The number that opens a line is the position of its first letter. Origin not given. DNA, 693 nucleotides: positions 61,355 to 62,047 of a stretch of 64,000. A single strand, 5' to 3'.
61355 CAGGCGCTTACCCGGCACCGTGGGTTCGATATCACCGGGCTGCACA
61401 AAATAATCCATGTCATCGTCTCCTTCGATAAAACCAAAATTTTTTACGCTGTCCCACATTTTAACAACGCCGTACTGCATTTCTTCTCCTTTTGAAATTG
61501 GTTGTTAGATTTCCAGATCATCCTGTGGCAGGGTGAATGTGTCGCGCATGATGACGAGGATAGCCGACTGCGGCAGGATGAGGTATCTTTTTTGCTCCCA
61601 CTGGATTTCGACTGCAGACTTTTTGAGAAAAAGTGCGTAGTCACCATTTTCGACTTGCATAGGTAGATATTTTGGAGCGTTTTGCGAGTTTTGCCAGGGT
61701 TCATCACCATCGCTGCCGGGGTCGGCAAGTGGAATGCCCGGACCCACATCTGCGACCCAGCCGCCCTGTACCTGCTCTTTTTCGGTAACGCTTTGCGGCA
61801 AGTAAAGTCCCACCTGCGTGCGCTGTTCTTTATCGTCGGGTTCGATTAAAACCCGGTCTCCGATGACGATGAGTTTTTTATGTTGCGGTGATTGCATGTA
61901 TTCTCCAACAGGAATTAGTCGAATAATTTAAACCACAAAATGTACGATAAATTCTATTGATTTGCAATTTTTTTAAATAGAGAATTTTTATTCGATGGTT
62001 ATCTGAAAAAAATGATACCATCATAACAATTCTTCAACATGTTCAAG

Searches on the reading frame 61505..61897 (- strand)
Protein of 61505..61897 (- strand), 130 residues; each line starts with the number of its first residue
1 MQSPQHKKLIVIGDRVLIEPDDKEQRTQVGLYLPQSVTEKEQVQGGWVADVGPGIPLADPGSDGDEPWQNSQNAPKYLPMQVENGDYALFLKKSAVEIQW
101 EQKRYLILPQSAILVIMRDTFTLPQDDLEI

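Call 71: search_protein_families(library=pfam, proteins=[window:61505-61897:-], max_evalue=0.00001)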
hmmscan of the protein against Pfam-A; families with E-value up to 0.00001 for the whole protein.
window:61505-61897:- (130 aa): 1 family
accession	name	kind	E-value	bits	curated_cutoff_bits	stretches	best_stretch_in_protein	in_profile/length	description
PF00166.26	Cpn10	-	4e-14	52.8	21.1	1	9-56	2-47/93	Chaperonin 10 Kd subunit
